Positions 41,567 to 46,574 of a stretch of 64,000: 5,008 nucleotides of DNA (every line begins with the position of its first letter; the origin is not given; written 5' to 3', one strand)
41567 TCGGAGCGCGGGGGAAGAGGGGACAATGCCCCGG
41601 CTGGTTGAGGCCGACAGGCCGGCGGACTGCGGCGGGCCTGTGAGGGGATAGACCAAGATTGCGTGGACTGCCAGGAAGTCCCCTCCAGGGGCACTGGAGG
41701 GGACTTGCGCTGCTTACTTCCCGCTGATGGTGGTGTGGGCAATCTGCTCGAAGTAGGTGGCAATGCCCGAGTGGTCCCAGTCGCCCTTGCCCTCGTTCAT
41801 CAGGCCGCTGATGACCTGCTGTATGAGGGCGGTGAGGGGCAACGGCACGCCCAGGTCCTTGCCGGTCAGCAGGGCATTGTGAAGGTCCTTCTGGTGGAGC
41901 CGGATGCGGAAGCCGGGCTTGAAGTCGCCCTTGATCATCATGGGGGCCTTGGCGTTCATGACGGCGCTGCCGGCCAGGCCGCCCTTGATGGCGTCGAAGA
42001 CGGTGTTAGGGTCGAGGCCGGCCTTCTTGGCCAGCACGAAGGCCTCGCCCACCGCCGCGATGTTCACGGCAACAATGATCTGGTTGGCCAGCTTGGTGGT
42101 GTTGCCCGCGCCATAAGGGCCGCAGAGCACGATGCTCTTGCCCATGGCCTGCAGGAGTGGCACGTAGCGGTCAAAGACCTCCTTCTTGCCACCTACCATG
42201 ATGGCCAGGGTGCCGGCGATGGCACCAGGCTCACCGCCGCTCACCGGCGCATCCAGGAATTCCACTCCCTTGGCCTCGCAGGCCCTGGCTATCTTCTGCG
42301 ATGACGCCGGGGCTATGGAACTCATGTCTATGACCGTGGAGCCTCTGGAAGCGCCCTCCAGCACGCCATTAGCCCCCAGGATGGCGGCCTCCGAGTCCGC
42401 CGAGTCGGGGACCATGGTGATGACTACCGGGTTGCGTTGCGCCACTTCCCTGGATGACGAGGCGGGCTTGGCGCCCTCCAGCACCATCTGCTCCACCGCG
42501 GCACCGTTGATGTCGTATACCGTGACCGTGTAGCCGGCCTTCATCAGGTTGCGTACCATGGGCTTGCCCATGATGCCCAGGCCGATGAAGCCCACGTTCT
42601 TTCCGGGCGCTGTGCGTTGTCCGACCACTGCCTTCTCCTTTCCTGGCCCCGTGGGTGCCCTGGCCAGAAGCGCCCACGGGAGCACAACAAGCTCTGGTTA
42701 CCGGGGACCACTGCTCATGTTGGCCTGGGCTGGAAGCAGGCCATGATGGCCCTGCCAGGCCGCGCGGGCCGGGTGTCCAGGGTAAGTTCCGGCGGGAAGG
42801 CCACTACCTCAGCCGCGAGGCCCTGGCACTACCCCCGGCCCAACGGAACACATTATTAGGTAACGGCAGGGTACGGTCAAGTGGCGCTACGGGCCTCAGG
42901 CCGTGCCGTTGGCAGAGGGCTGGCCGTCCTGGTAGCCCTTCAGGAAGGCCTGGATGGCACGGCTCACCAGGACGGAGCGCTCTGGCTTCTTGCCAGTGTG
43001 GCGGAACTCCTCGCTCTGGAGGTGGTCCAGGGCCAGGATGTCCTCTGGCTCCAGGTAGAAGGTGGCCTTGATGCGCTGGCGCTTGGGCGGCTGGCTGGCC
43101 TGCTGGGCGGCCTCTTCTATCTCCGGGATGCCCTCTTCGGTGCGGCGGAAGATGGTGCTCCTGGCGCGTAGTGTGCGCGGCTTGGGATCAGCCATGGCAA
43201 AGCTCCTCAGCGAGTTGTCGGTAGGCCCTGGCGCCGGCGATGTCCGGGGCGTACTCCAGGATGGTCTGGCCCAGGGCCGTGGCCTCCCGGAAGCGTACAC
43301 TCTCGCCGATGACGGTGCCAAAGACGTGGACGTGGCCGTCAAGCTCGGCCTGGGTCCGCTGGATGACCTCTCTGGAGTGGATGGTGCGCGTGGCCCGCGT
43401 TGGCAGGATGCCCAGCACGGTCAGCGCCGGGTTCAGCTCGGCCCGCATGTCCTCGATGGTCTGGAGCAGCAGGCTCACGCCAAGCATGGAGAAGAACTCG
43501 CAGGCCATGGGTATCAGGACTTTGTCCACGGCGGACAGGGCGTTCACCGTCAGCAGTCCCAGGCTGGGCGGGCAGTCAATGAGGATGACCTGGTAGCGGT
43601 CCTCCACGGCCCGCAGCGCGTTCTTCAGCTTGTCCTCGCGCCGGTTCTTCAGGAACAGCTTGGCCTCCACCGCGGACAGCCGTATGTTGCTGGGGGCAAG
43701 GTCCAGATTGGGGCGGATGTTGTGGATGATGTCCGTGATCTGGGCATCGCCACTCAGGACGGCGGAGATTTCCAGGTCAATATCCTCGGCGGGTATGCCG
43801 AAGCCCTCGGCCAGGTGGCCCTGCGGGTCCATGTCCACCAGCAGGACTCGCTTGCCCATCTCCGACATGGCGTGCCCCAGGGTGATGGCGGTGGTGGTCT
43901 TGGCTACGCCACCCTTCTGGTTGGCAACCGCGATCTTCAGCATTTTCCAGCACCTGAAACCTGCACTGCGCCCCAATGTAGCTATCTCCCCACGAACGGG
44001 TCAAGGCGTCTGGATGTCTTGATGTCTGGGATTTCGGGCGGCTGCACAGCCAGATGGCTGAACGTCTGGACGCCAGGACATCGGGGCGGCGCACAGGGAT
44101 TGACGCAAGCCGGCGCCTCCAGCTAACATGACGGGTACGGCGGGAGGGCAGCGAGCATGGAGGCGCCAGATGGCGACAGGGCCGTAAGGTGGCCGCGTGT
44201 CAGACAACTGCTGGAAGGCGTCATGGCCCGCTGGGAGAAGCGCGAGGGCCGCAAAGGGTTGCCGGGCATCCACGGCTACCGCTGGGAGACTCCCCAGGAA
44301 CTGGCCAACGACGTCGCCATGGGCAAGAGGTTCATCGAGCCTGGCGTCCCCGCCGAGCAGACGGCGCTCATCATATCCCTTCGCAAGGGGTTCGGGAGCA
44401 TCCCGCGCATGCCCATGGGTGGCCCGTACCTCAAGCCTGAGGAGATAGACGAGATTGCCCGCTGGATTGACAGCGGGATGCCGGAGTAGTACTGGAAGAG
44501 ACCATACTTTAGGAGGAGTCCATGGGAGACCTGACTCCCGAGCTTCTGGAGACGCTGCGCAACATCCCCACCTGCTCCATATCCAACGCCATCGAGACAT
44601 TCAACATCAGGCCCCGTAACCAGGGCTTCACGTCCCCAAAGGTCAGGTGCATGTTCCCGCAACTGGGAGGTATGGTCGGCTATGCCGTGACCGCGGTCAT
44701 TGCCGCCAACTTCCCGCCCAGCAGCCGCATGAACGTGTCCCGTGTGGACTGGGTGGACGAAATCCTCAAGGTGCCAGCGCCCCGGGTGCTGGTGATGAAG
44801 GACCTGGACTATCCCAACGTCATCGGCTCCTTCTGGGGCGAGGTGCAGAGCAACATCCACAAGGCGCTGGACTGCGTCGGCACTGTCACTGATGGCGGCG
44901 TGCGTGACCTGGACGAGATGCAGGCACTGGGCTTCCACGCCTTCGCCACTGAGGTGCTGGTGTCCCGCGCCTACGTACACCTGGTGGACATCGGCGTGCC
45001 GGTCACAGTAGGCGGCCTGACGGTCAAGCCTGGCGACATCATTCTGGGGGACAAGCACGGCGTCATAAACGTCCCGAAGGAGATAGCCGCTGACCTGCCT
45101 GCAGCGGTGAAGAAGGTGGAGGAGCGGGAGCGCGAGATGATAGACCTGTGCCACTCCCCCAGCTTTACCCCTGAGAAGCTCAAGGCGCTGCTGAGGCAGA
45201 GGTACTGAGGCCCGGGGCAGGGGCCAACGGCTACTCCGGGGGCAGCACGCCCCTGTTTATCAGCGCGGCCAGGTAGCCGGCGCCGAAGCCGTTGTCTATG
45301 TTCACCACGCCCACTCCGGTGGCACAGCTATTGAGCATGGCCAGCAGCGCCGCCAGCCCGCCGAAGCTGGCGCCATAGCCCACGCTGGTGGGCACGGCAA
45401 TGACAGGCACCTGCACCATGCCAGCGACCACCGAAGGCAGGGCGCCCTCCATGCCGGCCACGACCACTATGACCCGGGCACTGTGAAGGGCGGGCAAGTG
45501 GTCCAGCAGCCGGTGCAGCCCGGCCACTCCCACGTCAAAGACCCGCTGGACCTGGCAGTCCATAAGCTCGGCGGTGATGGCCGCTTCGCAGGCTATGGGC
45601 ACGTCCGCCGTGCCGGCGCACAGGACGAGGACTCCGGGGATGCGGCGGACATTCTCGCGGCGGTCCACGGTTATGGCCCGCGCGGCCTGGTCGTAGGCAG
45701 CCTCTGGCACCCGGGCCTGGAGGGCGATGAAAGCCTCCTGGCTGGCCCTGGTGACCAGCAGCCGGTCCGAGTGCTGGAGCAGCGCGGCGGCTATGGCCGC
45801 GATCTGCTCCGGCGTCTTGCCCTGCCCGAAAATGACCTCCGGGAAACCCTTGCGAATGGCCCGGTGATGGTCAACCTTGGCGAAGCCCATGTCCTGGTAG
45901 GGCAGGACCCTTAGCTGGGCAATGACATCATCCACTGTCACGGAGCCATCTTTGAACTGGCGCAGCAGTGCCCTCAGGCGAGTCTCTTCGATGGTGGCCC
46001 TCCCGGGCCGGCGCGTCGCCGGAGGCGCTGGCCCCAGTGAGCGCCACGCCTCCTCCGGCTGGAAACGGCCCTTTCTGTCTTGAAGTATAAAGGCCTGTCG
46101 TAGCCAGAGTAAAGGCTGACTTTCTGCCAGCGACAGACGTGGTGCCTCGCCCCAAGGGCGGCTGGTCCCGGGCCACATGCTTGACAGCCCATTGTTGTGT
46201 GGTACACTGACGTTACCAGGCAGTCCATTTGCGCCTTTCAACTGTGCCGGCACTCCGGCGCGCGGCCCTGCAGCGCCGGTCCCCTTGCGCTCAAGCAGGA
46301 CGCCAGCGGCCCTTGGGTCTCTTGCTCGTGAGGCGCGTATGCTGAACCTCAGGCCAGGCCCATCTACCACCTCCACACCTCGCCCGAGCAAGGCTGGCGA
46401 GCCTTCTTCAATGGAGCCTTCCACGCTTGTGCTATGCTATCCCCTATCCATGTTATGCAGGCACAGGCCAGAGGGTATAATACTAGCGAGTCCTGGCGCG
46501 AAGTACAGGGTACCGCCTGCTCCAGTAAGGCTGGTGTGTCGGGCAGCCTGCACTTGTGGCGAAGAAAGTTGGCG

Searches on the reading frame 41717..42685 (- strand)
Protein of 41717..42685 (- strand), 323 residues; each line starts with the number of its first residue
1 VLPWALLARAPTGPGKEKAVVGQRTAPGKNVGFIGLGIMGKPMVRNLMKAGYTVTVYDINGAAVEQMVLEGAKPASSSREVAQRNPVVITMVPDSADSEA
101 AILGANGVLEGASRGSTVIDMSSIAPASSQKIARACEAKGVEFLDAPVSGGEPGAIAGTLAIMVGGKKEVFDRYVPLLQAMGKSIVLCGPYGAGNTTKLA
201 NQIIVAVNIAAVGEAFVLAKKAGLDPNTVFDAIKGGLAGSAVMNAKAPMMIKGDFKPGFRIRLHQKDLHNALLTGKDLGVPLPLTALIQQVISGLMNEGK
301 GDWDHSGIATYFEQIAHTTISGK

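Call 31: search_protein_families(library=pfam, proteins=[window:41717-42685:-], max_evalue=0.00001)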
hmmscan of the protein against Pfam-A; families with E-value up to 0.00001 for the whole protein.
window:41717-42685:- (323 aa): 2 families
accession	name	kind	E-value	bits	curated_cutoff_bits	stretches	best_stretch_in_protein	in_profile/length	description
PF03446.21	NAD_binding_2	-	4.4e-54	183.3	21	1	30-188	1-159/161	NAD binding domain of 6-phosphogluconate dehydrogenase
PF14833.11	NAD_binding_11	-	1.1e-40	139.2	30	1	192-310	1-120/122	NAD-binding of NADP-dependent 3-hydroxyisobutyrate dehydrogenase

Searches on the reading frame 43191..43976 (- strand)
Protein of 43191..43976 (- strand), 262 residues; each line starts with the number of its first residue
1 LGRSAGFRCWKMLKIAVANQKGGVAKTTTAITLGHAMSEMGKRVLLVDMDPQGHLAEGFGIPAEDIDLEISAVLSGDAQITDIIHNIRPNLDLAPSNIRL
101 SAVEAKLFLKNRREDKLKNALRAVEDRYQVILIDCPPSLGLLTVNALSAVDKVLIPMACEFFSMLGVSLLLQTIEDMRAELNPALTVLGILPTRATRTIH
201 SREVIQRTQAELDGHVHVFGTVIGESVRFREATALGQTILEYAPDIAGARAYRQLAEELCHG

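Call 60: search_protein_families(library=pfam, proteins=[window:43191-43976:-], max_evalue=0.00001)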
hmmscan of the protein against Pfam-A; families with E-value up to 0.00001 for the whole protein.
window:43191-43976:- (262 aa): 7 families
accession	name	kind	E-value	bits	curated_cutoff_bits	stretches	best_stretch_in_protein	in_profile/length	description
PF13614.12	AAA_31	-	7.3e-57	192.6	27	1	14-186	3-176/177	AAA domain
PF01656.29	CbiA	-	4.2e-25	88.6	25.4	1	15-238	1-124/125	CobQ/CobB/MinD/ParA nucleotide binding domain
PF06564.18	CBP_BcsQ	-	8.9e-14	52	21.3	1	12-154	1-142/234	Cellulose biosynthesis protein BcsQ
PF09140.17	MipZ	-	1.6e-10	41.2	20.7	0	15-51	3-39/262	ATPase MipZ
PF00142.24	Fer4_NifH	-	6.1e-10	39.5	25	0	20-52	7-39/271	4Fe-4S iron sulfur cluster binding proteins, NifH/frxC family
PF10609.15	ParA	-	2.8e-07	30.7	27.1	1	14-61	5-53/246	NUBPL iron-transfer P-loop NTPase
PF02374.21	ArsA_ATPase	-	4.4e-07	29.8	24.3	1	18-64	6-52/305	Anion-transporting ATPase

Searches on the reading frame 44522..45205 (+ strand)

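Call 60: search_protein_families(library=pfam, proteins=[window:44522-45205:+], max_evalue=0.00001)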
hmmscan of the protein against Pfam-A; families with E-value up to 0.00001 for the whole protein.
window:44522-45205:+ (228 aa): 1 family
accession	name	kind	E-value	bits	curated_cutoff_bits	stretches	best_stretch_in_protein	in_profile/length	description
PF03737.21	RraA-like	-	6.8e-24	85.2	24.5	1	17-182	1-151/152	Aldolase/RraA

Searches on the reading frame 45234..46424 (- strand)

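Call 31: search_protein_families(library=pfam, proteins=[window:45234-46424:-], max_evalue=0.00001)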
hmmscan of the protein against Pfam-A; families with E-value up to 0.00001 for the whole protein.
window:45234-46424:- (397 aa): 1 family
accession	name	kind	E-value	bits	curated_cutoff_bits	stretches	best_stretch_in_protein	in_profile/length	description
PF00731.26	AIRC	-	5.5e-14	52.4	30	1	265-389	2-126/148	AIR carboxylase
